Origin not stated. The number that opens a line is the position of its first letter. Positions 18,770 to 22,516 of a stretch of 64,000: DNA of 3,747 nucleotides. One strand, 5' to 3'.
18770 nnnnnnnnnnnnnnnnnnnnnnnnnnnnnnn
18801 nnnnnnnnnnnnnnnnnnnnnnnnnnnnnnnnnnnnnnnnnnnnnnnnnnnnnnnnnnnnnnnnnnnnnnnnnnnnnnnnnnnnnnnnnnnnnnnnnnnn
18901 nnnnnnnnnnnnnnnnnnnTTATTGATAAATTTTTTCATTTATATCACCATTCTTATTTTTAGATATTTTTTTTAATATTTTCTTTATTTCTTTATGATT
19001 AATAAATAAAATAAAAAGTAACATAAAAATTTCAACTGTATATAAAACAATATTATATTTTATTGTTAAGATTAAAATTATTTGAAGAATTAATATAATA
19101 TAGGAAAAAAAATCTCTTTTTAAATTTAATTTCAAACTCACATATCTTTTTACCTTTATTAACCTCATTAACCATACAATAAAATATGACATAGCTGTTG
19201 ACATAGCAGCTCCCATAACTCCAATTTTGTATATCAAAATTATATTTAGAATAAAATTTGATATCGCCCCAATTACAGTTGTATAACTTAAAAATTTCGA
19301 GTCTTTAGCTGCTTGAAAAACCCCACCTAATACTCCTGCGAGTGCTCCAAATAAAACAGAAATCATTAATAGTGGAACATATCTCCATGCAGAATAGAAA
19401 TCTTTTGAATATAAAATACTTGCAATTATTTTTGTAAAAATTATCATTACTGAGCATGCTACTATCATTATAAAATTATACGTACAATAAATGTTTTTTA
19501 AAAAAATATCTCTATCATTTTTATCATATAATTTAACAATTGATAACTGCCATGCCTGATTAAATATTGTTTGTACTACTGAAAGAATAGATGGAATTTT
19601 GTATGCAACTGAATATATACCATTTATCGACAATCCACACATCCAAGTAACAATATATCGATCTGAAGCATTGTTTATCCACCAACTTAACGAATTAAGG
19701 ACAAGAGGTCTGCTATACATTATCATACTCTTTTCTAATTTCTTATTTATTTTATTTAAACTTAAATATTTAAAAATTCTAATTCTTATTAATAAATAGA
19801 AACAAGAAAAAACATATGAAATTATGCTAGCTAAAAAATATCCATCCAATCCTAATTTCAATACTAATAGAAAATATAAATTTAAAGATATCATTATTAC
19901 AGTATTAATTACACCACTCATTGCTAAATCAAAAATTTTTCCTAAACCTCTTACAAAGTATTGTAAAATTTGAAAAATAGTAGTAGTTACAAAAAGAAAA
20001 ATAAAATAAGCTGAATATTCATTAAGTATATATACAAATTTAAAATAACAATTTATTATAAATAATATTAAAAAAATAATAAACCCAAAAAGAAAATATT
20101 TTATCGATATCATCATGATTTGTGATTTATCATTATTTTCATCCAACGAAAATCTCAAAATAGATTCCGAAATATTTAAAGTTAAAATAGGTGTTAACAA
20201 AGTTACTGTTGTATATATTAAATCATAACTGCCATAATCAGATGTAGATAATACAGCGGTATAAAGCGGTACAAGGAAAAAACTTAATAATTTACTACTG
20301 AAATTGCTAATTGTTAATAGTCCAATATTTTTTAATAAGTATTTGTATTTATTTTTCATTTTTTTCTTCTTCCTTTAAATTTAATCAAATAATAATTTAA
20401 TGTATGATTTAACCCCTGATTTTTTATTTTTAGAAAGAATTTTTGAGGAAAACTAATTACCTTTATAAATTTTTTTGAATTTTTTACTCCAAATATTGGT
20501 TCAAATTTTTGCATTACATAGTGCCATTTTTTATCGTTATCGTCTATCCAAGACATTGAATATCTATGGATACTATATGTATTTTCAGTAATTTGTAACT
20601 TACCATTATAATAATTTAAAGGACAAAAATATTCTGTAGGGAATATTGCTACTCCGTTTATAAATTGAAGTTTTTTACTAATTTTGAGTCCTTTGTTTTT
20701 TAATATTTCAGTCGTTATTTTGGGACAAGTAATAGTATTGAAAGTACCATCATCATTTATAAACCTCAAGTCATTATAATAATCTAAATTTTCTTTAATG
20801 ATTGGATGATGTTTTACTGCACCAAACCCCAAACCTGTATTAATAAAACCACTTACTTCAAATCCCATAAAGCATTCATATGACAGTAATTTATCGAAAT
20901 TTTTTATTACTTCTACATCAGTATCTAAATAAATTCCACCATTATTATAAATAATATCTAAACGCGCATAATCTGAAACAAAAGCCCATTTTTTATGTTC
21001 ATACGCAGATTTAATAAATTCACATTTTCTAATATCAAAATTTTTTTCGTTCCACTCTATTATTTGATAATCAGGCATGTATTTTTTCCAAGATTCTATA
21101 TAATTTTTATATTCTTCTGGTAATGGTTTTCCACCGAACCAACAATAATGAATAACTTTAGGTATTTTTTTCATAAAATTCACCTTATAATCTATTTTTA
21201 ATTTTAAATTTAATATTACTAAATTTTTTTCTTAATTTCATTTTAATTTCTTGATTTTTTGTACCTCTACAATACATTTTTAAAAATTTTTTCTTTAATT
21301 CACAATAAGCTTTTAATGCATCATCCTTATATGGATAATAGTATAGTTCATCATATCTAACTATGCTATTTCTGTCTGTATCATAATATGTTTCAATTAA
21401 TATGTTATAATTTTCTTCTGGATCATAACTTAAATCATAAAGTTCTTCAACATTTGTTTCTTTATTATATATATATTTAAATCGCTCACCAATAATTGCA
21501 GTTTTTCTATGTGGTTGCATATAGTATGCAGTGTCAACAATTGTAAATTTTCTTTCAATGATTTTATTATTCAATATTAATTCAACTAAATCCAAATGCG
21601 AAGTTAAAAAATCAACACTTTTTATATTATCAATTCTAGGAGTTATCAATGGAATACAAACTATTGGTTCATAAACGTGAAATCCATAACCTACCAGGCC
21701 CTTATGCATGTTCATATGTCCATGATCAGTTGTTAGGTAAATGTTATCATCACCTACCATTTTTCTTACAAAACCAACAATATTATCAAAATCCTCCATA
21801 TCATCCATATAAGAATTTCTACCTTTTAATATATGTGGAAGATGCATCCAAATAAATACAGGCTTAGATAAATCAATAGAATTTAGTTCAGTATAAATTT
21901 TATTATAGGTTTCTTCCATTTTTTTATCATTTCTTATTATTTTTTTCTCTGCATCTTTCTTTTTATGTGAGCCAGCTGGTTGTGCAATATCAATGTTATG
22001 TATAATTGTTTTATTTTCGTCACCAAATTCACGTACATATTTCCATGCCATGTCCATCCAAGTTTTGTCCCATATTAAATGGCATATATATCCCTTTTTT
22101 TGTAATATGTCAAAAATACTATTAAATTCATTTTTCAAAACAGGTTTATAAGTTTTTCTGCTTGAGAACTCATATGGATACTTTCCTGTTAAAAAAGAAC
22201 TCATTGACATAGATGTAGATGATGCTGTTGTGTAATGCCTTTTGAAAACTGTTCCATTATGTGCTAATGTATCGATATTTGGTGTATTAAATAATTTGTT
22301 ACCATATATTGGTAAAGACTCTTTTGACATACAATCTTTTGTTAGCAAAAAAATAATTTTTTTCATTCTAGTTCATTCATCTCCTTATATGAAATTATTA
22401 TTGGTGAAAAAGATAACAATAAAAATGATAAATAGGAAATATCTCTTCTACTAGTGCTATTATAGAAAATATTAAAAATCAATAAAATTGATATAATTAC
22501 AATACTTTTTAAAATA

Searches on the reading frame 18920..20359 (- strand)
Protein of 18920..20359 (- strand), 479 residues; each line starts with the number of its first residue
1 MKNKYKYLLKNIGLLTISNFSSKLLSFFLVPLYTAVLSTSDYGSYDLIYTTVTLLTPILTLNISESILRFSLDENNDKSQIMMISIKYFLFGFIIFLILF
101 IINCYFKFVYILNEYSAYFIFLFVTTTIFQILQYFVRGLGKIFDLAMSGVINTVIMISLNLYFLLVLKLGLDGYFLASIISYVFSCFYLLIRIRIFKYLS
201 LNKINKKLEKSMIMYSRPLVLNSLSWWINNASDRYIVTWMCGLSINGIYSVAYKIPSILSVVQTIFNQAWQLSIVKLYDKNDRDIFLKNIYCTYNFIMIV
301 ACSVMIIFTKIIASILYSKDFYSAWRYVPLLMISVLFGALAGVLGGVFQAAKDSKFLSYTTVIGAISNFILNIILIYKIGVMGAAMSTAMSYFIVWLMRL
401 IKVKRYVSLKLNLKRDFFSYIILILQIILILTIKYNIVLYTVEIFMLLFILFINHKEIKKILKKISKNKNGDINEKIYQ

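Call 61: search_protein_families(library=pfam, proteins=[window:18920-20359:-], max_evalue=0.00001)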
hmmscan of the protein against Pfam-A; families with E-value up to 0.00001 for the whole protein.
window:18920-20359:- (479 aa): 2 families
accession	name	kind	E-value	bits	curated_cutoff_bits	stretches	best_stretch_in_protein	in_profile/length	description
PF01943.22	Polysacc_synt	-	2e-21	77.1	28.2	1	8-269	1-265/274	Polysaccharide biosynthesis protein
PF01554.23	MatE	-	3e-06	27.5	24.9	1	218-374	1-161/161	MatE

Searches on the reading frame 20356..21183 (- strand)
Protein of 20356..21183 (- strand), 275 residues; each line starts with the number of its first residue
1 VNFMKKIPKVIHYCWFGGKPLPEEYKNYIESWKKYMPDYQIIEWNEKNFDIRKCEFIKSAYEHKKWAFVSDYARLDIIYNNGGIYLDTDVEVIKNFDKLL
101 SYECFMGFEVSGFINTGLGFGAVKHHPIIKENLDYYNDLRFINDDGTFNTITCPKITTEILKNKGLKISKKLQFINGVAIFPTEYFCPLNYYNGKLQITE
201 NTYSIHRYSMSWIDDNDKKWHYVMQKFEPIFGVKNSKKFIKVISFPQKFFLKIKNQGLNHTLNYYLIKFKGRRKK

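Call 61: search_protein_families(library=pfam, proteins=[window:20356-21183:-], max_evalue=0.00001)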
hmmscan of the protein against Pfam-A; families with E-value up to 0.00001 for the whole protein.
window:20356-21183:- (275 aa): 3 families
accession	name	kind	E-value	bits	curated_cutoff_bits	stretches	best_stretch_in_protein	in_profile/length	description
PF04488.21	Gly_transf_sug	-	2.2e-19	70.4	23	1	22-105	1-92/93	Glycosyltransferase sugar-binding region containing DXD motif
PF05704.18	Caps_synth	-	3.2e-09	37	24.5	1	6-106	45-150/278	Capsular polysaccharide synthesis protein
PF12919.13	TcdA_TcdB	-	4.4e-07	29.9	23.6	0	9-46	1-37/382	TcdA/TcdB catalytic glycosyltransferase domain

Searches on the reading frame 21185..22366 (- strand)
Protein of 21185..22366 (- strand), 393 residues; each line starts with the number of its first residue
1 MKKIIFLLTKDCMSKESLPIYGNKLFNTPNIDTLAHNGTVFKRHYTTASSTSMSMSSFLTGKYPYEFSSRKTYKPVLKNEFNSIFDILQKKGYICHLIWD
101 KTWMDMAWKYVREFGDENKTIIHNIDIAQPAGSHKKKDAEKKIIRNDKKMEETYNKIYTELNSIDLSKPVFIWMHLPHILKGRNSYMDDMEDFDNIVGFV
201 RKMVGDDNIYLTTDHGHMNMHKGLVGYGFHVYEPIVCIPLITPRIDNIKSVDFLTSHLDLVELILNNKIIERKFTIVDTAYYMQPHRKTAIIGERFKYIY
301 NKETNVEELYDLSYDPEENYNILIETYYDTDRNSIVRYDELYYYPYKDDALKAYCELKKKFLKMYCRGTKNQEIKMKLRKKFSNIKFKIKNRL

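Call 61: search_protein_families(library=pfam, proteins=[window:21185-22366:-], max_evalue=0.00001)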
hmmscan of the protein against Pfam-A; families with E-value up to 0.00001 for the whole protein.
window:21185-22366:- (393 aa): 1 family
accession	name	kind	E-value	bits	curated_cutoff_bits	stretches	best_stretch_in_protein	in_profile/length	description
PF00884.28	Sulfatase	-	1.4e-18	67.7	25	1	4-190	3-188/301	Sulfatase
